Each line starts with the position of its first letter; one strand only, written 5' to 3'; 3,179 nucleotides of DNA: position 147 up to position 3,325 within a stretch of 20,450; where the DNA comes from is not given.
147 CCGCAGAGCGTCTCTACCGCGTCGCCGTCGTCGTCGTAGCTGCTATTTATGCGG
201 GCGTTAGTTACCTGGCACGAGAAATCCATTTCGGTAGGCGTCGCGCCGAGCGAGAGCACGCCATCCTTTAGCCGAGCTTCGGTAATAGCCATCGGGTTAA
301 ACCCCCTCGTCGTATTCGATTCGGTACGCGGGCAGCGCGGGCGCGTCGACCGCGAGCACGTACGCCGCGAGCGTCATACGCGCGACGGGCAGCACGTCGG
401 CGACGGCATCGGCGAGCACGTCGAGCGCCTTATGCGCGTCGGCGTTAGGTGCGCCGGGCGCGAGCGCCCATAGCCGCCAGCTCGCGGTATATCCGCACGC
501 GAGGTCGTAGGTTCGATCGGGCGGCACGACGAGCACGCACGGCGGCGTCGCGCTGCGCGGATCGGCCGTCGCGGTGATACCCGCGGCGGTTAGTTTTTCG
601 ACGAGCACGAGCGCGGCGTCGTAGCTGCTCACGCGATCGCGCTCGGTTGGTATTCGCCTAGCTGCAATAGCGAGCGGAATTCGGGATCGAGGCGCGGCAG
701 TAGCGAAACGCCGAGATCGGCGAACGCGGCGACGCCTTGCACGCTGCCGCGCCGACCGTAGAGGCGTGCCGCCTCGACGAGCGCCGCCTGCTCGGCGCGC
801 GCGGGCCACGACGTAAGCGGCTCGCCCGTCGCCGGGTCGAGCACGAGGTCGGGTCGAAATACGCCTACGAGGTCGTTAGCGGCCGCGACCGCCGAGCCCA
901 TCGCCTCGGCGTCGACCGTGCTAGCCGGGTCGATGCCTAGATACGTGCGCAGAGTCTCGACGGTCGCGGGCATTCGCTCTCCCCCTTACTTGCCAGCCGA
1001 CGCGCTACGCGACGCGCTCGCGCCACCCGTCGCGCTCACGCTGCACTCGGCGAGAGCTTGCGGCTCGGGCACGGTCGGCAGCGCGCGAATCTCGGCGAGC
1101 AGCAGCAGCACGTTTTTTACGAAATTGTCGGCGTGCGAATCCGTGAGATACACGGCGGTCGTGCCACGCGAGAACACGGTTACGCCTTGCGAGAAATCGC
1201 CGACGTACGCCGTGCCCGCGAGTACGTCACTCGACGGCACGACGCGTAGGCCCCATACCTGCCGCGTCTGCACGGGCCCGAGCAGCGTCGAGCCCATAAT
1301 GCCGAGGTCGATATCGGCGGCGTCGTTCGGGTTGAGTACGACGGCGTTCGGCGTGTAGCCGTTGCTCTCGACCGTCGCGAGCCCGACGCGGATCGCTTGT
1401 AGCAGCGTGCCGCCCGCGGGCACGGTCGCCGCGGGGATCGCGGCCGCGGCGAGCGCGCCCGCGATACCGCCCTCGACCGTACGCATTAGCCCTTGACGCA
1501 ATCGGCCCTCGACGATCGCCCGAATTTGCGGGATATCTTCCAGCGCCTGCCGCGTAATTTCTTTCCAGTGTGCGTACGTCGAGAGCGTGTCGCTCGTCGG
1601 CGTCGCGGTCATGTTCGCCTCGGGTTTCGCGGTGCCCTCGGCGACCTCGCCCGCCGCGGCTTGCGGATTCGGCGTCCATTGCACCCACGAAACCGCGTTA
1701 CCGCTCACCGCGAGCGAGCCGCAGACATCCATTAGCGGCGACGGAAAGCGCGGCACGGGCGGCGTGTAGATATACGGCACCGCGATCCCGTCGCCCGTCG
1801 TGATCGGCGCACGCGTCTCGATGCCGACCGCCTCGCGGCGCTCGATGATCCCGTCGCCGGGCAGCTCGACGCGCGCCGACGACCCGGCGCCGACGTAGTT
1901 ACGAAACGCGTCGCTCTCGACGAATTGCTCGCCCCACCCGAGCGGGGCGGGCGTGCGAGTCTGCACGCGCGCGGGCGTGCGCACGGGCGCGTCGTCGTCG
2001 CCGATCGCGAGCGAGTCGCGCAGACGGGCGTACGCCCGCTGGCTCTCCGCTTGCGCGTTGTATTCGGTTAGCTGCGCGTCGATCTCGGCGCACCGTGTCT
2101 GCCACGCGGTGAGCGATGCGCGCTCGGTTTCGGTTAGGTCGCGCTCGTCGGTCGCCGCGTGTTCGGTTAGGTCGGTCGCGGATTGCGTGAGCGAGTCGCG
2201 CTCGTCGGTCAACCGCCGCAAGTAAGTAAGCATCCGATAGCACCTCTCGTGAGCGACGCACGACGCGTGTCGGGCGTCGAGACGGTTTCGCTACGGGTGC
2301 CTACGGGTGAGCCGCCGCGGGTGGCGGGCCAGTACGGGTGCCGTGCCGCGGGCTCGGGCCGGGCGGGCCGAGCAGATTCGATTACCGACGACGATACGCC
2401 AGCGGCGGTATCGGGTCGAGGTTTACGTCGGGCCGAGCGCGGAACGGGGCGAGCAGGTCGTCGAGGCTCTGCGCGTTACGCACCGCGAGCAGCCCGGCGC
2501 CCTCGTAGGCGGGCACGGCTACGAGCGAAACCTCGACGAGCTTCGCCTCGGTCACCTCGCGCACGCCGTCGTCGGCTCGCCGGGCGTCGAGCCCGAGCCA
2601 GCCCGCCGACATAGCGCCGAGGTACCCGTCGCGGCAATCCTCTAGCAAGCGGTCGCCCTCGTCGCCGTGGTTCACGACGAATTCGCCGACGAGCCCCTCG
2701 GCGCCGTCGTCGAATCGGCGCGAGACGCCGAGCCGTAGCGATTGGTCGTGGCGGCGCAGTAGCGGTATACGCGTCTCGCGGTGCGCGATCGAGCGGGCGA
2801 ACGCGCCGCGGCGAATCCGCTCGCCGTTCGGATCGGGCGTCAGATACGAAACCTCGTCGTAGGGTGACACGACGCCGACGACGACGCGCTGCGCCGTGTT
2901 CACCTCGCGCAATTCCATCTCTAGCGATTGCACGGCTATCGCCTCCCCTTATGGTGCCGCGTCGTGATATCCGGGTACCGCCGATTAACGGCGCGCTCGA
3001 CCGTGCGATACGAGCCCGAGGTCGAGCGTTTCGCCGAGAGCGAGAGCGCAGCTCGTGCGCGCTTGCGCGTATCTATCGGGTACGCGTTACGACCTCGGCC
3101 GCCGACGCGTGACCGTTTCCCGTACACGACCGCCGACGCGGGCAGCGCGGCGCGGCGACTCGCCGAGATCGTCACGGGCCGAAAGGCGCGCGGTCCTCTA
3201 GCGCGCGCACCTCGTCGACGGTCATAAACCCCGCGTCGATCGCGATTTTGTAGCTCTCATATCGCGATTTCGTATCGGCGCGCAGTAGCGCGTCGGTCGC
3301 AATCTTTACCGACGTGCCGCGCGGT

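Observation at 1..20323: Unusually small but apparently complete temperate tailed phage, missing several standard functions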

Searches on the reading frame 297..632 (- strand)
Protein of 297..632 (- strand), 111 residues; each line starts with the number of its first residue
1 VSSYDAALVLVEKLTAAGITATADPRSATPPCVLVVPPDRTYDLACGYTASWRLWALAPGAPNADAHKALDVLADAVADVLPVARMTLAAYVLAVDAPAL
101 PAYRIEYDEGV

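Call 10: search_protein_families(library=pfam, proteins=[window:297-632:-], max_evalue=0.01)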
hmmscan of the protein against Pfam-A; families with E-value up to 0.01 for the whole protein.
window:297-632:- (111 aa): 0 families

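Call 11: search_protein_families(library=phrogs, proteins=[window:297-632:-], max_evalue=0.01)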
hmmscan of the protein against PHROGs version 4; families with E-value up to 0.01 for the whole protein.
window:297-632:- (111 aa): 1 family
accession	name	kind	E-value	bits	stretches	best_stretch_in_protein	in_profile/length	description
phrog_6768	-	unknown function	4.6e-11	43.7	1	6-107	7-110/115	-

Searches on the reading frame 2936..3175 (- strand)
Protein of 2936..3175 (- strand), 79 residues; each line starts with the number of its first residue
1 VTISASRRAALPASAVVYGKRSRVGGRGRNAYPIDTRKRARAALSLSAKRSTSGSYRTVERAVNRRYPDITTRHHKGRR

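Call 10: search_protein_families(library=pfam, proteins=[window:2936-3175:-], max_evalue=0.01)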
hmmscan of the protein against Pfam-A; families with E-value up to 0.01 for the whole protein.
window:2936-3175:- (79 aa): 0 families

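Call 11: search_protein_families(library=phrogs, proteins=[window:2936-3175:-], max_evalue=0.01)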
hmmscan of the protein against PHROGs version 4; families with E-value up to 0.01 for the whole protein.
window:2936-3175:- (79 aa): 0 families

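Call 41: search_protein_families(library=ncbifam, proteins=[window:2936-3175:-], max_evalue=1)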
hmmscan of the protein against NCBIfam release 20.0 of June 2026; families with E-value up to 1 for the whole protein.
window:2936-3175:- (79 aa): 1 family
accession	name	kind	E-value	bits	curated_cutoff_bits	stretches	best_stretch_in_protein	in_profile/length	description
NF006529.0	PRK08997.1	equivalog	0.036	13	510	1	36-73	165-202/335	isocitrate dehydrogenase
